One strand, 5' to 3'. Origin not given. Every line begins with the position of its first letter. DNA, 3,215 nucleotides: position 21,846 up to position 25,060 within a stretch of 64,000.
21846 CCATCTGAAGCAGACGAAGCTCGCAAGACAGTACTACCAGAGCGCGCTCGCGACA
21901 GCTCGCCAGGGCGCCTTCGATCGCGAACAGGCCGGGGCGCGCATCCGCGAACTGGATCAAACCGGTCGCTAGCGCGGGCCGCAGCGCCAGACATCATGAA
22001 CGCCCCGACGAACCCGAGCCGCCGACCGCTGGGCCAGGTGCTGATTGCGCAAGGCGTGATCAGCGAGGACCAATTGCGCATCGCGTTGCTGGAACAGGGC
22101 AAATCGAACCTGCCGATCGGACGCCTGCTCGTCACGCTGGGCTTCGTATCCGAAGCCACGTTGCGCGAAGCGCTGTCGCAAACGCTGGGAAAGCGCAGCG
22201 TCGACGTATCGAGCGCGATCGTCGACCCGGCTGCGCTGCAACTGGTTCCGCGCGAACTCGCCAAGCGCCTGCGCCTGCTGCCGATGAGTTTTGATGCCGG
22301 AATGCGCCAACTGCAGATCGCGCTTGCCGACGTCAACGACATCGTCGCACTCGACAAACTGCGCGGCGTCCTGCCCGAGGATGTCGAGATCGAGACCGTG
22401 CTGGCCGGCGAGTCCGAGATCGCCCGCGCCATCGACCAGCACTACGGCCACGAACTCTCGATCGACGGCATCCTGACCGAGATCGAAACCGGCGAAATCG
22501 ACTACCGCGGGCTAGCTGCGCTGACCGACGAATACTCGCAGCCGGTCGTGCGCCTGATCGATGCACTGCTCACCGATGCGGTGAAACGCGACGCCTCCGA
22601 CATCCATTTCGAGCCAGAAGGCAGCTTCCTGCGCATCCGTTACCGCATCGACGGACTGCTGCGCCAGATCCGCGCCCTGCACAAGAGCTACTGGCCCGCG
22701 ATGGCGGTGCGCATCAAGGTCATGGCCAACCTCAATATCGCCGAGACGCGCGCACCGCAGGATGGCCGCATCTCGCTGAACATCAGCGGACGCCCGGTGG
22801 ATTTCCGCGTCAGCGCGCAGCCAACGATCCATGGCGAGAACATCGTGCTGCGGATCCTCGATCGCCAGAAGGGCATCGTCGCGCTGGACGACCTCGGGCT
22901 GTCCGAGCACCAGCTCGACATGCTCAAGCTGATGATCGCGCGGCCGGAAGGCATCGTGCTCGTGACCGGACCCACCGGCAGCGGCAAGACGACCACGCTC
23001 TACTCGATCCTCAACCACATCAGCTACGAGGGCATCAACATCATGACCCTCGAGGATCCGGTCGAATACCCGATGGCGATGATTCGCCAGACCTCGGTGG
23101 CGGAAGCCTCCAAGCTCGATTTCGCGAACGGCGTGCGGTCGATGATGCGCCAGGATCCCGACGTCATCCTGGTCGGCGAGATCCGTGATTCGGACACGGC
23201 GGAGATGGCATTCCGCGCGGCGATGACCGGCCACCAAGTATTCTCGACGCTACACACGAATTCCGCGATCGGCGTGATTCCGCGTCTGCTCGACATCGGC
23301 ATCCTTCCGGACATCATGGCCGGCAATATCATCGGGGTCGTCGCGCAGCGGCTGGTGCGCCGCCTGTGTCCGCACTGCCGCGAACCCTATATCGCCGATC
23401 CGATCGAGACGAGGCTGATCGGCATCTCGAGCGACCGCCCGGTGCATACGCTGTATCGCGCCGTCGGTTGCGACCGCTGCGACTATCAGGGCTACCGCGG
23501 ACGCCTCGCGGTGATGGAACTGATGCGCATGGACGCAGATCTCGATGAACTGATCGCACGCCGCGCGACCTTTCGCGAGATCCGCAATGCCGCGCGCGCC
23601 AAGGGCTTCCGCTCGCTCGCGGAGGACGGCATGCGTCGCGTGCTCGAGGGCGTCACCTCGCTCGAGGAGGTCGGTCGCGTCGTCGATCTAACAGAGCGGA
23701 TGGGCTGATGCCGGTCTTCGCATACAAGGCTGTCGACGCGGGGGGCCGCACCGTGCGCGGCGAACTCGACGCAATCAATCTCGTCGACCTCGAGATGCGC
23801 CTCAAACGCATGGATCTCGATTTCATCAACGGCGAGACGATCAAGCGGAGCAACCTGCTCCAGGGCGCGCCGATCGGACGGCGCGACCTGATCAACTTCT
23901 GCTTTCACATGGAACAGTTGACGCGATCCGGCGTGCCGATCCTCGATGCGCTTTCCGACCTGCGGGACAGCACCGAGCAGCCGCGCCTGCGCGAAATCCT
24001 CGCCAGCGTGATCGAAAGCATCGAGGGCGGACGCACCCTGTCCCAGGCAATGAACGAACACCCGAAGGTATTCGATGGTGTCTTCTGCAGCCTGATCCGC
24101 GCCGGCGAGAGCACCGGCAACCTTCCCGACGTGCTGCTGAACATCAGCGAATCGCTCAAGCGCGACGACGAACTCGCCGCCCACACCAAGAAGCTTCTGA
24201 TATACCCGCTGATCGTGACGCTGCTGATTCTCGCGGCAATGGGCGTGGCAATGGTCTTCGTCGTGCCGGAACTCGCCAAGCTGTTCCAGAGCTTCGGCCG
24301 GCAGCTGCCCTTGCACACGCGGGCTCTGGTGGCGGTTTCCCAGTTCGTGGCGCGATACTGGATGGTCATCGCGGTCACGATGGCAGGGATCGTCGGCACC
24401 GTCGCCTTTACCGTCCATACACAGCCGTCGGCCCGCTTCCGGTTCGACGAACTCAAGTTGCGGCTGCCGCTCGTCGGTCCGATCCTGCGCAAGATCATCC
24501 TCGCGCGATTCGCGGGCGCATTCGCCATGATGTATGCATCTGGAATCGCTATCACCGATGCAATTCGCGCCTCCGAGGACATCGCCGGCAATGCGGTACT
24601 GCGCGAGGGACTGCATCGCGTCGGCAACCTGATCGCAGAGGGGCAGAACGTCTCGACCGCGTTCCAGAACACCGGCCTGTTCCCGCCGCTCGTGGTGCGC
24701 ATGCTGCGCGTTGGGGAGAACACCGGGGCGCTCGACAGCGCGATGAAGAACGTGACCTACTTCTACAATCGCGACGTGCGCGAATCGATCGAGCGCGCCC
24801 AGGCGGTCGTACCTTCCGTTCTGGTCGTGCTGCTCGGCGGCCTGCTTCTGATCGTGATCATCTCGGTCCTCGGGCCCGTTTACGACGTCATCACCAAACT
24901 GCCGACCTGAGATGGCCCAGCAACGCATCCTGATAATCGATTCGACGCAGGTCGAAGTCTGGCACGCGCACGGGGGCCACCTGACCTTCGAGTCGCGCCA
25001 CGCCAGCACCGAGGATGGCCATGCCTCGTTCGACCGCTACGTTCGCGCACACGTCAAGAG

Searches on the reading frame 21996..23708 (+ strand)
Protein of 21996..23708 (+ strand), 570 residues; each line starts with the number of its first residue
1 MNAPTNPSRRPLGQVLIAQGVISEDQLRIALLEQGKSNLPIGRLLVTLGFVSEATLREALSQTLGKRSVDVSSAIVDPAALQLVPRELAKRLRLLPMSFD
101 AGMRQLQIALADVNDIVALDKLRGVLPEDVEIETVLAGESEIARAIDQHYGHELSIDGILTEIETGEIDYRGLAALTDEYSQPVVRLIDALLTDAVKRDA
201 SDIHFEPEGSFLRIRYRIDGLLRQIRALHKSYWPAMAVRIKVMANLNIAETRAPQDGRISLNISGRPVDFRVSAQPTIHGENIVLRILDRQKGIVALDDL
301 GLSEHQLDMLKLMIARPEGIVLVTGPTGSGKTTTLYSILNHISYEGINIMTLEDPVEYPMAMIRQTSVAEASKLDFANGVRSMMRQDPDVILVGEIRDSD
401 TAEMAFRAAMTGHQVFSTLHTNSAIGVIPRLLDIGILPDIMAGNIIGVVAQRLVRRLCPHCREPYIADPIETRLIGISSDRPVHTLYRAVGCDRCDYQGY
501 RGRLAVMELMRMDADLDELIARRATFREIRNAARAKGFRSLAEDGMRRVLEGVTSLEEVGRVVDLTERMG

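Call 4: search_protein_families(library=pfam, proteins=[window:21996-23708:+], max_evalue=0.01)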
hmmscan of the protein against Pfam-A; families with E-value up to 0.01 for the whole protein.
window:21996-23708:+ (570 aa): 13 families
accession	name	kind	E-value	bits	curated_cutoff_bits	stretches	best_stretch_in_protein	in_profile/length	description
PF00437.27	T2SSE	-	3.8e-129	431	24.9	1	180-560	4-369/370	Type II/IV secretion system protein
PF05157.20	MshEN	-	1.2e-14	54.5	23.1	1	72-155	9-89/90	MshEN domain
PF13604.12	AAA_30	-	3.2e-05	24.2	27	1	302-351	2-51/191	AAA domain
PF13191.12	AAA_16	-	3.6e-05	24.8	32.6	1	305-358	7-63/167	AAA ATPase domain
PF20720.3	nSTAND3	-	0.00042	20.5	27.2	1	318-357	17-56/155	Novel STAND NTPase 3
PF13401.12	AAA_22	-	0.00052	20.8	27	1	317-343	4-30/130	AAA domain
PF25199.1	nSTAND_NTPase5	-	0.00062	20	34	1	317-358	40-82/145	Novel STAND NTPase 5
PF13086.12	AAA_11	-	0.00072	19.8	27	1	302-343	2-42/257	AAA domain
PF13173.12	AAA_14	-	0.0016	18.9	27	1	319-413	3-88/129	AAA domain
PF13555.12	AAA_29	-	0.0032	17.6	27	1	311-335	15-39/61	P-loop containing region of AAA domain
PF13245.12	AAA_19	-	0.0051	17.4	25.1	0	315-346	8-39/134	AAA domain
PF00004.35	AAA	-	0.0059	17.5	21.2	0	321-397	1-67/131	ATPase family associated with various cellular activities (AAA)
PF13476.12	AAA_23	-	0.0098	17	27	0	318-338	19-39/201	AAA domain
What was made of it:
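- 21996..23708 (+): MshE-type extension ATPase with an N-terminal c-di-GMP-binding MshEN domain. T2SSE 431 bits and MshEN 54.5 bits (call 4).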

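Call 8: search_protein_families(library=ncbifam, proteins=[window:21996-23708:+], max_evalue=0.01)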
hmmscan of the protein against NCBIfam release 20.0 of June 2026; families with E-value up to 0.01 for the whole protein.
window:21996-23708:+ (570 aa): 24 families
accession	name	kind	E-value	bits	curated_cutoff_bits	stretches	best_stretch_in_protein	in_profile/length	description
TIGR02533.1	type_II_gspE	equivalog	5.7e-159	529.8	630.25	1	84-562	4-485/486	type II secretion system ATPase GspE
TIGR02538.1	type_IV_pilB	equivalog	6.2e-155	517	675.65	1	12-563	2-562/564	type IV-A pilus assembly ATPase PilB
NF007755.0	PRK10436.1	equivalog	2e-128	428.9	617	1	101-565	24-461/465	type II secretion system protein GspE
NF053534.1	T4PilAsmATPsTfpB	equivalog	5.4e-128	427.9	850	1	84-563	97-582/584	type IV pilus assembly ATPase TfpB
NF041000.1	ATPase_ComGA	equivalog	2.7e-72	243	300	1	190-455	2-266/267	competence type IV pilus ATPase ComGA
TIGR01420.1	pilT_fam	subfamily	3.8e-54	184.2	319.1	1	188-456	2-270/343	PilT/PilU family type 4a pilus ATPase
TIGR02525.1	plasmid_TraJ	equivalog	2.6e-24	85.9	368.3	1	283-434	120-272/372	plasmid transfer ATPase TraJ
TIGR02524.1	dot_icm_DotB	equivalog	9.8e-23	80.9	463.3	1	313-432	129-257/358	Dot/Icm type IV secretion system ATPase DotB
NF058587.1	archaellum_moto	equivalog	3.7e-20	72.2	550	1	316-433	273-395/527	archaellum flagellar ATPase motor FlaI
NF053729.1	c-di-GMP_motif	domain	8.7e-17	60.7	38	1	11-62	1-52/53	cyclic di-GMP-binding domain-containing protein, MshE-related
TIGR02782.1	TrbB_P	equivalog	1.5e-15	57.3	304.55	1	289-431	104-252/303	P-type conjugative transfer ATPase TrbB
TIGR03819.1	heli_sec_ATPase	hypoth_equivalog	3.4e-15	56.1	373.15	1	235-437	98-303/340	TadA family conjugal transfer-associated ATPase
NF012033.0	PRK15489.1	equivalog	1.6e-13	49.7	537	1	8-148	489-625/703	glycosyl transferase family protein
NF008411.1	PRK11234.1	equivalog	1.9e-13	49.7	1170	1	8-189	480-659/723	cyclic di-3',5'-guanylate-activated glycosyltransferase NfrB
TIGR02788.1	VirB11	equivalog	4e-13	49.1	249.95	1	304-431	131-262/308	P-type DNA transfer ATPase VirB11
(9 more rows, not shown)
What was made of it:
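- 21996..23708 (+): NF053729 c-di-GMP motif 60.7 bits against a 38 cutoff (call 8).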

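Call 40: search_solved_structures(query=window:21996-23708:+, max_evalue=1e-10)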
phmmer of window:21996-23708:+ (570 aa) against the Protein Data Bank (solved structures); distinct sequences matched with E-value up to 1e-10: 27.
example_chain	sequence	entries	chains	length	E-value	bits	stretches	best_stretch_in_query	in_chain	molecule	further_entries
6f8l_G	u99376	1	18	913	6.3e-125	421.2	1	7-562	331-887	Type IV pilus assembly protein PilF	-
6olj_C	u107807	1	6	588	2.8e-121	409.1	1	11-563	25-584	Type IV pilus biogenesis ATPase PilB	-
5tsg_B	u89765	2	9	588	3.3e-121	408.9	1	11-563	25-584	Type IV pilus biogenesis ATPase PilB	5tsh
3jc8_Ba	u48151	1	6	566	2e-120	406.3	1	12-559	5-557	Type IV-A pilus assembly ATPase PilB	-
5zfr_A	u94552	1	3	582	5.6e-119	401.6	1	11-563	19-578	Type IV pilus biogenesis ATPase PilB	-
4ksr_A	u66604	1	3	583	2.8e-114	386.1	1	176-563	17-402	Type II secretion system protein E, Hemolysin-coregulated protein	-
4kss_A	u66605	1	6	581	3.1e-114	385.9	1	176-563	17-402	Type II secretion system protein E, hemolysin-coregulated protein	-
4pht_A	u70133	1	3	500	5.2e-114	385.2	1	177-563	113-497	General secretory pathway protein E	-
1p9r_A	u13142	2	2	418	6.6e-114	384.8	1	176-561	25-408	General secretion pathway protein E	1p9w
5oiu_A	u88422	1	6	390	7.8e-99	335.1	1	186-559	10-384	Type IV pilus assembly protein PilF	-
6ejf_A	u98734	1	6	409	7.9e-99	335.1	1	187-563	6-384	Type IV pilus assembly protein PilF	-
5it5_F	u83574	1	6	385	1e-98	334.7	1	187-559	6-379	ATP binding motif-containing protein PilF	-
2ewv_A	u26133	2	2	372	3.2e-34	121.9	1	190-454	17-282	twitching motility protein PilT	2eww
2gsz_A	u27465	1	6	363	5e-34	121.2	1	191-454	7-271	twitching motility protein PilT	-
2eyu_A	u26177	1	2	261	1.2e-32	116.7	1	313-454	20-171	twitching motility protein PilT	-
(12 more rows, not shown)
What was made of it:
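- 21996..23708 (+): V. cholerae MshE-N 5HTL E = 2e-17 (call 40).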

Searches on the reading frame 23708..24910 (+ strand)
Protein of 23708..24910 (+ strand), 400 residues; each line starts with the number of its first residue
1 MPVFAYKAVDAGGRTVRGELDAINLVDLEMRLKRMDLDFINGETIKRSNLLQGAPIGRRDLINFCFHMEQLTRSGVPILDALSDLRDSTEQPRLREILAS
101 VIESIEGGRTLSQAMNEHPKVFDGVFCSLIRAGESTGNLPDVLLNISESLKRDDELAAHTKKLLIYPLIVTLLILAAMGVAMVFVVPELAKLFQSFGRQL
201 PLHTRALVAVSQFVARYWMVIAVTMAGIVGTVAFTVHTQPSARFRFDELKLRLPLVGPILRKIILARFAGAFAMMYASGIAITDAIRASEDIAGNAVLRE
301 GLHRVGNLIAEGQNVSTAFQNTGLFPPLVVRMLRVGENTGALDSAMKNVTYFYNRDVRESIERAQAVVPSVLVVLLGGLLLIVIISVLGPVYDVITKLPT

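Call 4: search_protein_families(library=pfam, proteins=[window:23708-24910:+], max_evalue=0.01)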
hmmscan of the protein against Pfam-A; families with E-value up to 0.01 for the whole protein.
window:23708-24910:+ (400 aa): 1 family
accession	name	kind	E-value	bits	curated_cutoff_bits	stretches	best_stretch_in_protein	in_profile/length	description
PF00482.28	T2SSF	-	3.7e-48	163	25.2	2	65-187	2-125/125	Type II secretion system (T2SS), protein F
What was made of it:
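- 23708..24910 (+): GspF/PilC/MshG-type inner-membrane platform. T2SSF, two repeats, 163 bits (call 4).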

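Call 8: search_protein_families(library=ncbifam, proteins=[window:23708-24910:+], max_evalue=0.01)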
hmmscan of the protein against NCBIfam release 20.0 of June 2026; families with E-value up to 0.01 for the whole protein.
window:23708-24910:+ (400 aa): 6 families
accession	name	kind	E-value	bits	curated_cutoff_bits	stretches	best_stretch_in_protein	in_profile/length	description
TIGR02120.1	GspF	equivalog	1.4e-86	291.2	424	1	4-394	1-397/401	type II secretion system inner membrane protein GspF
NF052607.1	T4PiliAsmPilCThrm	equivalog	3.2e-76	257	700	1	1-398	1-404/406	type IV pilus assembly protein PilC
NF052606.1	T4PiliAsmPilCMyx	equivalog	9.3e-74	248.7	700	1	2-394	20-414/419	type IV pilus assembly protein PilC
NF047826.1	T3SSXpsF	equivalog_domain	1.6e-60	205.1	650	1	1-395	1-401/405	type II secretion system protein XpsF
NF007861.0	PRK10573.1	equivalog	5.7e-60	203.5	401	1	3-393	6-393/401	protein transport protein HofC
NF041012.2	T4P_ComGB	equivalog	5.4e-34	118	240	1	62-395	4-331/332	competence type IV pilus assembly protein ComGB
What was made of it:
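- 23708..24910 (+): GspF and PilC equivalogs both below cutoff (call 8).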
